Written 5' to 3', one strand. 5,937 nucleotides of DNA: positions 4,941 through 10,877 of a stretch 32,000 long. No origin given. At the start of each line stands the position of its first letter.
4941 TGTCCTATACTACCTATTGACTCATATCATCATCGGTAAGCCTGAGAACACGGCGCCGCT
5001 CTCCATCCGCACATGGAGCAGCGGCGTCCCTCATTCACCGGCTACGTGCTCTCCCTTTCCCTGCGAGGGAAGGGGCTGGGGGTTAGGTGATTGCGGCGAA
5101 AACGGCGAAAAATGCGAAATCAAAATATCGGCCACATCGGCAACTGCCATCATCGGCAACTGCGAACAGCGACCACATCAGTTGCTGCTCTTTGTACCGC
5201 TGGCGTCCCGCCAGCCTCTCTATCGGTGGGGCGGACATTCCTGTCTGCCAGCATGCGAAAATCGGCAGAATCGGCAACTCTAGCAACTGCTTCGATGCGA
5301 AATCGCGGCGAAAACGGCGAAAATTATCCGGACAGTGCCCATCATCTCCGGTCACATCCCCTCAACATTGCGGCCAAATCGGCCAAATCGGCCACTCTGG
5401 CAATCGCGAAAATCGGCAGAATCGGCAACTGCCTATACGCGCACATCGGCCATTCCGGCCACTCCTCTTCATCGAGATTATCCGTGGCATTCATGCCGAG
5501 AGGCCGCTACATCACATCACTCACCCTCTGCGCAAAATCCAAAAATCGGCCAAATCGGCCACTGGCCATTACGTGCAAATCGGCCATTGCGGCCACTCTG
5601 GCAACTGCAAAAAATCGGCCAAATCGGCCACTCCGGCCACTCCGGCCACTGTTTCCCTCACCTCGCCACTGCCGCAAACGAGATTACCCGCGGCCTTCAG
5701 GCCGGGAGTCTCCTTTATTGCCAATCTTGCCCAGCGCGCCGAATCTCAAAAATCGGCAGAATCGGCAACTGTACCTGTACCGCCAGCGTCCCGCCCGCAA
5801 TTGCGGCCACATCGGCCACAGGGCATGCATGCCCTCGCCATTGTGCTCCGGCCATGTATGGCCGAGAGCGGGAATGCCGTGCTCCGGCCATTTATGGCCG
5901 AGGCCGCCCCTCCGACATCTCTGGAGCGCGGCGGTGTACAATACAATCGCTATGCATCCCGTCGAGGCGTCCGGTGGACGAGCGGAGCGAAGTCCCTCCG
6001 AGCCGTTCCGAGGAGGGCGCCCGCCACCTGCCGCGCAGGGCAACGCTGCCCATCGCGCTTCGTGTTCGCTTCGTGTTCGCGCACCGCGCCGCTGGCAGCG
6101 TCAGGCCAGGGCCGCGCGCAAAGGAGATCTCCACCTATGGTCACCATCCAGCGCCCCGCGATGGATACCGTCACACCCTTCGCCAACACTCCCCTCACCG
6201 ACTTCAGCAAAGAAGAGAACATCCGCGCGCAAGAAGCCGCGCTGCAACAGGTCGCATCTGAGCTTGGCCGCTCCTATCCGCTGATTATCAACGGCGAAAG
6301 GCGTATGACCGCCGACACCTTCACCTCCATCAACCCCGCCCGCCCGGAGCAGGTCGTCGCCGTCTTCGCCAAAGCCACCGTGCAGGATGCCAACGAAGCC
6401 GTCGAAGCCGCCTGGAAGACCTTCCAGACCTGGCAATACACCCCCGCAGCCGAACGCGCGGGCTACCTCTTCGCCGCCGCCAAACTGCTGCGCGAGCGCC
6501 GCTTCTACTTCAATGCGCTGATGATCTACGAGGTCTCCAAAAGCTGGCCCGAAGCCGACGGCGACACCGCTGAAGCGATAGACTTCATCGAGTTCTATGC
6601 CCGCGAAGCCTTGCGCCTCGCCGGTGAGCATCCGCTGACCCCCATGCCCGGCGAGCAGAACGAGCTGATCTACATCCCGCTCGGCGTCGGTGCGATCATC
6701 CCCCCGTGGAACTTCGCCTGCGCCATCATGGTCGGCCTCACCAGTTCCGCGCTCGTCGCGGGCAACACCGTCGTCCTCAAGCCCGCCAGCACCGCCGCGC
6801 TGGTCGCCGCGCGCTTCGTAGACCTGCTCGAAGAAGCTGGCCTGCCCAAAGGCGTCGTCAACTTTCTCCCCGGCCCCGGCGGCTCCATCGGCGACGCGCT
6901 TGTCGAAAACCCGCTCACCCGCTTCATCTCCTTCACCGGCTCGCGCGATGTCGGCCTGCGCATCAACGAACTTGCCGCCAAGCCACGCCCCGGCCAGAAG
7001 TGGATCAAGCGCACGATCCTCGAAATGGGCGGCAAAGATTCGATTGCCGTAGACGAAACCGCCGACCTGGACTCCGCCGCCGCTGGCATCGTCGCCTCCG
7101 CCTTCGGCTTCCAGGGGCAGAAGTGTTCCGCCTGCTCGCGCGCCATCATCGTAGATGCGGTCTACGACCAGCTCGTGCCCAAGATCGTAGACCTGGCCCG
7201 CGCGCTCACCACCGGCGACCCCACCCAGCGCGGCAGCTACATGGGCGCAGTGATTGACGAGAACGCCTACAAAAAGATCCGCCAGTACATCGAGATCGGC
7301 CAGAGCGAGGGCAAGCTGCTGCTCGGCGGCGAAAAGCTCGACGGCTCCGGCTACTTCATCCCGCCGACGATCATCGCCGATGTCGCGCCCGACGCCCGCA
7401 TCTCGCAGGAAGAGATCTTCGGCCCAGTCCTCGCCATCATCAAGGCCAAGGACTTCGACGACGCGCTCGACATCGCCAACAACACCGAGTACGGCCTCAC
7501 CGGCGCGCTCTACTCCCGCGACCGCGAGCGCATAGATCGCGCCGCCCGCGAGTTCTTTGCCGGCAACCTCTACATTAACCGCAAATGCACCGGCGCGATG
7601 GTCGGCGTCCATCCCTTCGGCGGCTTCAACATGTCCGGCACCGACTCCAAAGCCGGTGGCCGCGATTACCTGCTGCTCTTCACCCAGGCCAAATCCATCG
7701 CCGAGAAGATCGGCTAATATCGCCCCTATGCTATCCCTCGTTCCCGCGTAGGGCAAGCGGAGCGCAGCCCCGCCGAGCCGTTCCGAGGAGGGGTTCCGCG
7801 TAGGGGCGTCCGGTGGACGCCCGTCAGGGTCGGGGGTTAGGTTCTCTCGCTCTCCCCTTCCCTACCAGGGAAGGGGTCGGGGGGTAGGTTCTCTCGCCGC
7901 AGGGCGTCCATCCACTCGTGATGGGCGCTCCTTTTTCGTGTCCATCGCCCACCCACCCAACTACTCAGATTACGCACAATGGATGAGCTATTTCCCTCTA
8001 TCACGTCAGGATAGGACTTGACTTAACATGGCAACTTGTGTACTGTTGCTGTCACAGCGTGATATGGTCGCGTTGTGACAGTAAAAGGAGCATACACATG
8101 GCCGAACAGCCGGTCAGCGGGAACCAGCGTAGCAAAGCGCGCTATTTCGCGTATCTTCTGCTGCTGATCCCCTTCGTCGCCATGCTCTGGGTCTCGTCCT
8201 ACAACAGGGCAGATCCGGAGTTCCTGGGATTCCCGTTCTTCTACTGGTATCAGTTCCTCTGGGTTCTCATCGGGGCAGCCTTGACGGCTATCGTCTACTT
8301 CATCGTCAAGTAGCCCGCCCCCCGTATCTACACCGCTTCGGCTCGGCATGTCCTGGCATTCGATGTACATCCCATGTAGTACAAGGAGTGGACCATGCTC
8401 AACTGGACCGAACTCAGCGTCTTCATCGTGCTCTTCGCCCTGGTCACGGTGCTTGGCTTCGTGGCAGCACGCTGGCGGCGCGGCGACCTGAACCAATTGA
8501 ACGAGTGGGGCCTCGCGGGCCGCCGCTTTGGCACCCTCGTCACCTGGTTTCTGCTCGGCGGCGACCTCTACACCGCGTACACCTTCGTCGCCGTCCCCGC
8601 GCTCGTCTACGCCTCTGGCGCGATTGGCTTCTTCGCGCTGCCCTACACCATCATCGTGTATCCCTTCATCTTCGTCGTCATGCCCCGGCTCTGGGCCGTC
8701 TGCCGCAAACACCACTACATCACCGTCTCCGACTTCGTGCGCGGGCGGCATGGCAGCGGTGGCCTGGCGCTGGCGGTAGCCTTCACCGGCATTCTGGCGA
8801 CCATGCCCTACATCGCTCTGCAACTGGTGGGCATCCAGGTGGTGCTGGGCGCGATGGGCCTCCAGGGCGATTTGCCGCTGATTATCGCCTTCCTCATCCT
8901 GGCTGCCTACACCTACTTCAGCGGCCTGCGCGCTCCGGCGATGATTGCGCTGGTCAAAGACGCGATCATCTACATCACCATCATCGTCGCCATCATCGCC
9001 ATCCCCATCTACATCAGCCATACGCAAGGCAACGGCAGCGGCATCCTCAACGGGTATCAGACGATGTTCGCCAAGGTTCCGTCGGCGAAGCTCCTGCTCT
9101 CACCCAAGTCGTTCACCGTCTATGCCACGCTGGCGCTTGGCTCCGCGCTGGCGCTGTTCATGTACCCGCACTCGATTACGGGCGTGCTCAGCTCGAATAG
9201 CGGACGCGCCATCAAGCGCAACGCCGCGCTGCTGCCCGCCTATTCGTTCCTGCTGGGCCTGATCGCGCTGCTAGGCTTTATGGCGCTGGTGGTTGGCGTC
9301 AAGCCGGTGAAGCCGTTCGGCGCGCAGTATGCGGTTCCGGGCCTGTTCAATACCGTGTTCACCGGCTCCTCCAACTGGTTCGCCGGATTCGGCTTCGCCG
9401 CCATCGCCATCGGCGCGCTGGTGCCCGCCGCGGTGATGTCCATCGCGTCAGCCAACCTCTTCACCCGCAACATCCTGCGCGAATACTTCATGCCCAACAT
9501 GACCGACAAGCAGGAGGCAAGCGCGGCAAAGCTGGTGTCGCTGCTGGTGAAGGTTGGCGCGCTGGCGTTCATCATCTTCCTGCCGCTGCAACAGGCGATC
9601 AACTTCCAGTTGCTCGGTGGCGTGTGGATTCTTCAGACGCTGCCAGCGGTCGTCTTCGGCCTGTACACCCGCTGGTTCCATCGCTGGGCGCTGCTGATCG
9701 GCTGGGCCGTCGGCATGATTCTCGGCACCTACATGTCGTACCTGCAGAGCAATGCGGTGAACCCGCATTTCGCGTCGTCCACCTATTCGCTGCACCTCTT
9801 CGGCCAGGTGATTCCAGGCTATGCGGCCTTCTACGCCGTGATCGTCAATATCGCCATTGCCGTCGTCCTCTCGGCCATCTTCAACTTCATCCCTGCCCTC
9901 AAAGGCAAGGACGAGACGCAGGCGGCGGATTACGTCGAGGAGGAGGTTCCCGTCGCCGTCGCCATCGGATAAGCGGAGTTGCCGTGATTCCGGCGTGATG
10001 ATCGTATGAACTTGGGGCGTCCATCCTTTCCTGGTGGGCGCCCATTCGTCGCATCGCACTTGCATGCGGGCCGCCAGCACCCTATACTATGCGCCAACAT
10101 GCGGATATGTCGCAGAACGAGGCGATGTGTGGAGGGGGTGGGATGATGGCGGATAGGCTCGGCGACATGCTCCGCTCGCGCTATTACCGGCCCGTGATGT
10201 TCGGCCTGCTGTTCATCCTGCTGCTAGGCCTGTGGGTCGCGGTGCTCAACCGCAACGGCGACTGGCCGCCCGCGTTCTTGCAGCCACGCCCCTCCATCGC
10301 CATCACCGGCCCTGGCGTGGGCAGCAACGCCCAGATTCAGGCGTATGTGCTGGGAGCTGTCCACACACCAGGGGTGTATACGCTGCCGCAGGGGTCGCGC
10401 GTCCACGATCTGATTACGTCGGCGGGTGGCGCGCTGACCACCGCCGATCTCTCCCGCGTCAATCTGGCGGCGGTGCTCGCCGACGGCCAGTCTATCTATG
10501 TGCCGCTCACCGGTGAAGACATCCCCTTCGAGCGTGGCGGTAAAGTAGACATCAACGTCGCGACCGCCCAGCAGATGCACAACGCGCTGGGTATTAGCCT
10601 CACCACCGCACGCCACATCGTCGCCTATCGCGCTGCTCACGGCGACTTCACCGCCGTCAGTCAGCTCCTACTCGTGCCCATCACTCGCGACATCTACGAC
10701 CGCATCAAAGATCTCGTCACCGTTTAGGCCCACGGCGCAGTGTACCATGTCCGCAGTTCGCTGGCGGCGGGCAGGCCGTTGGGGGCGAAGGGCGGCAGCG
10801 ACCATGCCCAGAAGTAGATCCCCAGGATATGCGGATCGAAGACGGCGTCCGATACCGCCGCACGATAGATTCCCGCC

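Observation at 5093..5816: Dense one-strand array of ATCGGC cores in nested 9-nt tandem units: candidate protein-titrating RNA or iteron field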

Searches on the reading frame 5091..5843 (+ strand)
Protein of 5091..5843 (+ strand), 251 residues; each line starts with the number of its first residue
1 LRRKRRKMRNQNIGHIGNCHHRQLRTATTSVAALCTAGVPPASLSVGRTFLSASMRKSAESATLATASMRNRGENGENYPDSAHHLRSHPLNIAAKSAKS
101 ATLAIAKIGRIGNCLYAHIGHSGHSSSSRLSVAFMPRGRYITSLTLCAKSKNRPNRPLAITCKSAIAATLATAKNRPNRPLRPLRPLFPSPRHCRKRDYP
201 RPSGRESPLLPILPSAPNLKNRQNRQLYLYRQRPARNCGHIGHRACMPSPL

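Call 48: search_protein_representatives(protein=window:5091-5843:+)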
Query: 251 residues. Proteins with E-value up to 0.001 (for the whole library): 1; up to 1e-10: 1; up to 1e-30: 1. The best 1 are listed.
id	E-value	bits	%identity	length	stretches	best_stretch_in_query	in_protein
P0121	1.7e-155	532.5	100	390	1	8-251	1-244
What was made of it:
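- Checked: The one tested, frame 5091-5843, has no homolog other than itself among 1.84 billion representative proteins (call 48).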

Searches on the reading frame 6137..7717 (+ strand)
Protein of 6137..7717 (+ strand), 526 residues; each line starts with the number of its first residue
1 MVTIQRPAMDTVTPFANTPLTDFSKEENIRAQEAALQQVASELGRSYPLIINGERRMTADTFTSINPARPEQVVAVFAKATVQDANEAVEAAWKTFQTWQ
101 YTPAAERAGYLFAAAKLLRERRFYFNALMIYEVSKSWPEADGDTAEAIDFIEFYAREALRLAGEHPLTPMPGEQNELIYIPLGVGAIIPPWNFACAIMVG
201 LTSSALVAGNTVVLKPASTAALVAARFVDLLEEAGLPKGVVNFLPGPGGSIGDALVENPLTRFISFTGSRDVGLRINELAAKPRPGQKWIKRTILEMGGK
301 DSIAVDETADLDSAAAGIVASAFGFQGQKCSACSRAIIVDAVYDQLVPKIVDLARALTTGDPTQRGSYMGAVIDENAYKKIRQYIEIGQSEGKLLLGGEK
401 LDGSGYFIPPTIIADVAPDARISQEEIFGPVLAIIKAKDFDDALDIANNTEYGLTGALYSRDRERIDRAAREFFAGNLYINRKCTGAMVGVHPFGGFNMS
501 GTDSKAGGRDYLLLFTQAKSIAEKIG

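Call 10: search_protein_families(library=pfam, proteins=[window:6137-7717:+])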
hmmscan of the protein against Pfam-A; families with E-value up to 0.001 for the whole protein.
window:6137-7717:+ (526 aa): 1 family
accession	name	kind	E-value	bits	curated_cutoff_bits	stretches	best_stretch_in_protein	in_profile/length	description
PF00171.27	Aldedh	-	3e-144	481.5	23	1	60-521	7-461/461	Aldehyde dehydrogenase family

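Call 13: find_encoding_contigs(protein=window:6137-7717:+, flank=10000, max_places=6)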
Protein window:6137-7717:+ (526 aa): 2 contigs read that carry it; 2 places shown.
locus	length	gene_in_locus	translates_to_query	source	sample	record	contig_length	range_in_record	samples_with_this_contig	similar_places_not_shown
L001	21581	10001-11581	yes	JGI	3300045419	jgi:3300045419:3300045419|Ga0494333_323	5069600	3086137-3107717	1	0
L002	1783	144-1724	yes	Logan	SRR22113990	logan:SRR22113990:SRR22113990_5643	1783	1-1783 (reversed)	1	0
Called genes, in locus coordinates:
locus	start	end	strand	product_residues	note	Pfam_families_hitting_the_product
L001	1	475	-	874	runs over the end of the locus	PF00772:DnaB, PF03796:DnaB_C, PF13481:AAA_25, PF14890:Intein_splicing, PF14528:LAGLIDADG_3, PF03796:DnaB_C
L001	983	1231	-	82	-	PF00550:PP-binding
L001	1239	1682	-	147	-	PF01029:NusB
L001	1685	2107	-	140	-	PF03780:Asp23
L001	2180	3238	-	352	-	PF00698:Acyl_transf_1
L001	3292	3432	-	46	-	PF01783:Ribosomal_L32p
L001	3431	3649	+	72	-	-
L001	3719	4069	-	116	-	-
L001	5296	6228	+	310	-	PF01939:NucS_C (faint), PF18899:DUF5655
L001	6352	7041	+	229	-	-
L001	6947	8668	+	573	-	-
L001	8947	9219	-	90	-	-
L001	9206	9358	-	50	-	-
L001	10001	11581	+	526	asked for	PF00171:Aldedh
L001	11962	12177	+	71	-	PF11755:DUF3311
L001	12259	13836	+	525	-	-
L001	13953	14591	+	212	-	PF10531:SLBB, PF22461:SLBB_2 (weak), PF12836:HHH_3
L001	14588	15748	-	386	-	PF22612:GH113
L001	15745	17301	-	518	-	PF13632:Glyco_trans_2_3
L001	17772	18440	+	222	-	PF12804:NTP_transf_3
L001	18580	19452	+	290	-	PF03239:FTR1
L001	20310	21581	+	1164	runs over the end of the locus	PF04563:RNA_pol_Rpb2_1, PF04561:RNA_pol_Rpb2_2, PF04565:RNA_pol_Rpb2_3, PF10385:RNA_pol_Rpb2_45, PF00562:RNA_pol_Rpb2_6, PF04560:RNA_pol_Rpb2_7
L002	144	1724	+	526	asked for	PF00171:Aldedh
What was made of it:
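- On Chromosomal oriC: No dnaA or dnaN gene is in the window or in L001 (calls 10, 13).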

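Call 21: find_homologous_proteins(query=window:6137-7717:+, max_evalue=1e-100)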
Query window:6137-7717:+ (526 aa): 8000 proteins with E <= 1e-100 among 8000 candidates; the best 120 are listed.
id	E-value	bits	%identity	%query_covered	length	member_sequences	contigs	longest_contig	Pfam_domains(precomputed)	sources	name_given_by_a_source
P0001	0.0e+0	1049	100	89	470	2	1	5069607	PF00171.28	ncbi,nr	ncbi:MAG: Delta-1-pyrroline-5-carboxylate dehydrogenase [Ktedonobacterales bacterium]|nr:MAG: Delta-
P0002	1.3e-283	959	81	100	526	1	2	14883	PF00171.28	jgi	jgi:1-pyrroline-5-carboxylate dehydrogenase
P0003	1.4e-281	953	81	100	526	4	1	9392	PF00171.28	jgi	jgi:1-pyrroline-5-carboxylate dehydrogenase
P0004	4.4e-281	951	79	100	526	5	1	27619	PF00171.28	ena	-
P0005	4.5e-281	951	80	100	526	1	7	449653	PF00171.28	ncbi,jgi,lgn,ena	jgi:1-pyrroline-5-carboxylate dehydrogenase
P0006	4.0e-280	948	78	100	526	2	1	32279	PF00171.28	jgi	jgi:1-pyrroline-5-carboxylate dehydrogenase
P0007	5.5e-279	944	80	100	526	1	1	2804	PF00171.28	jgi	jgi:1-pyrroline-5-carboxylate dehydrogenase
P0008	6.3e-279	944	80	98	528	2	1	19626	PF00171.28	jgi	jgi:1-pyrroline-5-carboxylate dehydrogenase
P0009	7.5e-279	944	79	100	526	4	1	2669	PF00171.28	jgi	jgi:1-pyrroline-5-carboxylate dehydrogenase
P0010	1.8e-277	939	78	100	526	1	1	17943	PF00171.28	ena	-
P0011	2.0e-277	939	79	98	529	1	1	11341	PF00171.28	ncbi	-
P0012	2.6e-277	938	78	100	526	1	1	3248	PF00171.28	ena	-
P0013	1.7e-276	936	79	100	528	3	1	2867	PF00171.28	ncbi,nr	ncbi:MAG TPA: L-glutamate gamma-semialdehyde dehydrogenase [Ktedonobacterales bacterium]|nr:L-glutam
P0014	1.7e-276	936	79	100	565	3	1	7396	PF00171.28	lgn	-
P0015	3.4e-276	935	78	100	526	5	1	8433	PF00171.28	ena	-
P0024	7.0e-273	924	79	97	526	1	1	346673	PF00171.28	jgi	jgi:1-pyrroline-5-carboxylate dehydrogenase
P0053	1.7e-260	883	75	100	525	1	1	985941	PF00171.28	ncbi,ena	-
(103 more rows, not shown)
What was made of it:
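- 6137..7717 (+): pruA-like 1-pyrroline-5-carboxylate dehydrogenase, the gene downstream of the element. It is context only, not part of the element. Calls 10, 21.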

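Call 22: find_encoding_contigs(protein=P0005, flank=10000, max_places=2)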
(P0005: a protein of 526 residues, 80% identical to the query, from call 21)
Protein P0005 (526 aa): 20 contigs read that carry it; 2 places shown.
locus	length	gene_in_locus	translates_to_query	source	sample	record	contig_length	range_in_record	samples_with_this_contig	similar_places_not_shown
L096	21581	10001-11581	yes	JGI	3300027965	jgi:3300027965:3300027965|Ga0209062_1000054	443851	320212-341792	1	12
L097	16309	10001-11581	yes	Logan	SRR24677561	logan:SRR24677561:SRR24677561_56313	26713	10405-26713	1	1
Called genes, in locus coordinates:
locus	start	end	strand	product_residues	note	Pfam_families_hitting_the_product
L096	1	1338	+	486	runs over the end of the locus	-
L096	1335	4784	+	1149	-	PF26314:MptA_B_family, PF13231:PMT_2 (weak)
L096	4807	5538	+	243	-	PF00730:HhH-GPD, PF00633:HHH (faint)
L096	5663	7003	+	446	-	-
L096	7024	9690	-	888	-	PF01636:APH (weak), PF19974:TCAD9 (weak)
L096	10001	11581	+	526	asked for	PF00171:Aldedh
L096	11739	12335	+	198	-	PF10531:SLBB (weak), PF12836:HHH_3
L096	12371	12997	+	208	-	PF12804:NTP_transf_3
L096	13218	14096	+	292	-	PF03239:FTR1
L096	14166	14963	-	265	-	PF06750:A24_N_bact (weak), PF01478:Peptidase_A24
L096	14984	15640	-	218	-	PF01386:Ribosomal_L25p, PF14693:Ribosomal_TL5_C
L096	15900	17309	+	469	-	PF00171:Aldedh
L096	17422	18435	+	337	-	PF00300:His_Phos_1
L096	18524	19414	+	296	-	PF00437:T2SSE (weak)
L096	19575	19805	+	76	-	-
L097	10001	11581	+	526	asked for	PF00171:Aldedh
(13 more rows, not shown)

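Call 23: find_encoding_contigs(protein=P0024, flank=10000, max_places=2)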
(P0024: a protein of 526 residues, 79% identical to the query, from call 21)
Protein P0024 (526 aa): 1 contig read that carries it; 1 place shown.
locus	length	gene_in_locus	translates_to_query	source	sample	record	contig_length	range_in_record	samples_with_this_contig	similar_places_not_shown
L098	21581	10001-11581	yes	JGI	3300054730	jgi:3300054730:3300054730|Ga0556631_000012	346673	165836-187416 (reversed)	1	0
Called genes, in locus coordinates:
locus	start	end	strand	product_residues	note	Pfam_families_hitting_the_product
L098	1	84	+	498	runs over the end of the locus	-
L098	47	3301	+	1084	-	PF26314:MptA_B_family, PF13231:PMT_2 (weak)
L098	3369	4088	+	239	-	PF00730:HhH-GPD, PF00633:HHH (weak)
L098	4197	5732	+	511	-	-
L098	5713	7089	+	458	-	-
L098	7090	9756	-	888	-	PF01636:APH (weak), PF19974:TCAD9 (weak)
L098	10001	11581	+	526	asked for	PF00171:Aldedh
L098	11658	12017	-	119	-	PF02611:CDH (weak), PF11969:DcpS_C, PF01230:HIT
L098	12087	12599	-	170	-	-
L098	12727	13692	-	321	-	PF01479:S4, PF00849:PseudoU_synth_2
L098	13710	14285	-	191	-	PF01252:Peptidase_A8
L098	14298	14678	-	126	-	PF01258:zf-dskA_traR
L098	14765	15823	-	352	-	PF00782:DSPc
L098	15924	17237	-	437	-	PF00072:Response_reg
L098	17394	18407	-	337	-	PF00069:Pkinase, PF07714:PK_Tyr_Ser-Thr, PF01636:APH (faint)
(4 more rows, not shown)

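Call 24: find_encoding_contigs(protein=P0053, flank=10000, max_places=2)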
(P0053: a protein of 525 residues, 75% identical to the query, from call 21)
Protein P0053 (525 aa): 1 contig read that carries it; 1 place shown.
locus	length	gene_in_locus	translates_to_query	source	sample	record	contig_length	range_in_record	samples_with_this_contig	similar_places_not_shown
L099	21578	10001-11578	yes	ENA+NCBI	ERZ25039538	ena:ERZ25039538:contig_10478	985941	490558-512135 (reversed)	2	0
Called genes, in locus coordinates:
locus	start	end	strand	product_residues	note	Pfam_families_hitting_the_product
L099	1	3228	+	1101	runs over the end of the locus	PF26314:MptA_B_family, PF13231:PMT_2 (weak)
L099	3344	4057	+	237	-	PF00730:HhH-GPD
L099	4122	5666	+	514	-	-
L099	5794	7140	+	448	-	-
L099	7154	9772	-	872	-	PF01636:APH (weak), PF19974:TCAD9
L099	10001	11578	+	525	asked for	PF00171:Aldedh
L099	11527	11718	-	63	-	-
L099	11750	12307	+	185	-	PF10531:SLBB, PF22461:SLBB_2 (faint), PF12836:HHH_3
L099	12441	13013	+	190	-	PF12804:NTP_transf_3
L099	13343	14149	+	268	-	PF03239:FTR1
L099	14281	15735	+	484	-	PF00171:Aldedh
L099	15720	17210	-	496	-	PF00890:FAD_binding_2 (faint), PF01266:DAO (faint), PF03486:HI0933_like (faint), PF07992:Pyr_redox_2 (weak)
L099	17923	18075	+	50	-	-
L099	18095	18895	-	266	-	PF06750:A24_N_bact, PF01478:Peptidase_A24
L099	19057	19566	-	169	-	PF01386:Ribosomal_L25p, PF14693:Ribosomal_TL5_C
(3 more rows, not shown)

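Call 37: find_encoding_contigs(protein=P0002, flank=10000, max_places=2)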
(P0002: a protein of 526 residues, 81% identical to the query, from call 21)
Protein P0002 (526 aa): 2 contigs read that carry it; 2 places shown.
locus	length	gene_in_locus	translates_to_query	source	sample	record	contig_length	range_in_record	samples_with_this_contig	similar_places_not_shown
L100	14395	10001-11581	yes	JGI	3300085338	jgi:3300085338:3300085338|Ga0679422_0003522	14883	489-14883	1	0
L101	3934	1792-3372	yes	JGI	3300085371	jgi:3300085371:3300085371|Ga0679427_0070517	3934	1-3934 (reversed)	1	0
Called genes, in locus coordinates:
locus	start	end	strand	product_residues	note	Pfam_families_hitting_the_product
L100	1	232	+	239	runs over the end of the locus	?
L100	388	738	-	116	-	-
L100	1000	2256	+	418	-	PF00850:Hist_deacetyl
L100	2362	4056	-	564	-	-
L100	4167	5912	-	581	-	PF04542:Sigma70_r2 (weak), PF08281:Sigma70_r4_2 (weak)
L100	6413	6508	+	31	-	-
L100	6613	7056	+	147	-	-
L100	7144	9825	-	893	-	PF01636:APH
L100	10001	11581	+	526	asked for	PF00171:Aldedh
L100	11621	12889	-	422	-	-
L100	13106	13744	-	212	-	PF00440:TetR_N, PF16859:TetR_C_11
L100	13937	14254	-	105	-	-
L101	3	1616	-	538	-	?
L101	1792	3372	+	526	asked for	PF00171:Aldedh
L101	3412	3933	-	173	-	?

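Call 38: find_encoding_contigs(protein=P0004, flank=10000, max_places=2)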
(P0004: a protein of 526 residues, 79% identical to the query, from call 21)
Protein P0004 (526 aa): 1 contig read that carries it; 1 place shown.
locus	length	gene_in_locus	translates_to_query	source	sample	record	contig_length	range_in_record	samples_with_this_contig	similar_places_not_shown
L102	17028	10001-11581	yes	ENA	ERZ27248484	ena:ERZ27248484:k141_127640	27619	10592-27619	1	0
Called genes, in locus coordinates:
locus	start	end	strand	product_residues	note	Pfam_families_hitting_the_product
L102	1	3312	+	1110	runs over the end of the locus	PF26314:MptA_B_family, PF13231:PMT_2 (weak)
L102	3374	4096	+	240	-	PF00730:HhH-GPD, PF00633:HHH (weak)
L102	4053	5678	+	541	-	-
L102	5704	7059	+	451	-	-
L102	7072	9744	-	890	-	PF19974:TCAD9 (weak)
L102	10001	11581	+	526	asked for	PF00171:Aldedh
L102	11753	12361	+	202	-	PF10531:SLBB, PF22461:SLBB_2 (weak), PF12836:HHH_3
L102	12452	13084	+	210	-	PF12804:NTP_transf_3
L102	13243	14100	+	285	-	PF03239:FTR1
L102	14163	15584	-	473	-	PF01266:DAO (faint), PF07992:Pyr_redox_2 (faint)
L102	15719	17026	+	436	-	?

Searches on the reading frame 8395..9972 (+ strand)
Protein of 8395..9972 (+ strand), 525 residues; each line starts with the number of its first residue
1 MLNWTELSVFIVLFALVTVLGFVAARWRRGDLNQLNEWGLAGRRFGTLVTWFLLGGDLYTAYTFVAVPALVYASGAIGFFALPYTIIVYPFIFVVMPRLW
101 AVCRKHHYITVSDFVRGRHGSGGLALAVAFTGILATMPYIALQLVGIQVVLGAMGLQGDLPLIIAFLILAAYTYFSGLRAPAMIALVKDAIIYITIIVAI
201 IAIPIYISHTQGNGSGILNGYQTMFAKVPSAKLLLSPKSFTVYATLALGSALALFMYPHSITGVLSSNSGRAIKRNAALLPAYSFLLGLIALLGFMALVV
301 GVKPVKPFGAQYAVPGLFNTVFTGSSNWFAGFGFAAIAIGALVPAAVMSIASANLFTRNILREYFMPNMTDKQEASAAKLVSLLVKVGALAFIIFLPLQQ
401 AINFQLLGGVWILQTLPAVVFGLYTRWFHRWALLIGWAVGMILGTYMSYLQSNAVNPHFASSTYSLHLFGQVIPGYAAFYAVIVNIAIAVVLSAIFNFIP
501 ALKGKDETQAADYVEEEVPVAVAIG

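Call 10: search_protein_families(library=pfam, proteins=[window:8395-9972:+])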
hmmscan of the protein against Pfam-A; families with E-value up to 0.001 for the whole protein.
window:8395-9972:+ (525 aa): 0 families

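Call 30: search_protein_families(library=ncbifam, proteins=[window:8395-9972:+], max_evalue=0.01)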
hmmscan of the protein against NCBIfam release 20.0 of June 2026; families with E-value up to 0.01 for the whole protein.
window:8395-9972:+ (525 aa): 2 families
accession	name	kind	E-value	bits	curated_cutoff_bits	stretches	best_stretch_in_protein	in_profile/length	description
NF046076.1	monocarbox_MctP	equivalog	4.1e-214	711.7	625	1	7-496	2-480/481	monocarboxylate uptake permease MctP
TIGR03648.1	Na_symport_lg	subfamily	4.2e-10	38.7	320.75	2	24-207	15-194/547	VC_2705 family sodium/solute symporter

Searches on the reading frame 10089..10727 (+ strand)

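Call 10: search_protein_families(library=pfam, proteins=[window:10089-10727:+])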
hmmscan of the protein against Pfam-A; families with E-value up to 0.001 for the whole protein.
window:10089-10727:+ (212 aa): 3 families
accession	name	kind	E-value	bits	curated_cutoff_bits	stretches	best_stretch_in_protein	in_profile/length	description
PF10531.15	SLBB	-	8.5e-14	51.6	27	1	85-138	2-54/55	SLBB domain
PF12836.13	HHH_3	-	1.8e-11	44.4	27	1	151-206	4-60/65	Helix-hairpin-helix motif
PF22461.2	SLBB_2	-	5.9e-06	26.7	27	1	85-126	3-46/79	SLBB domain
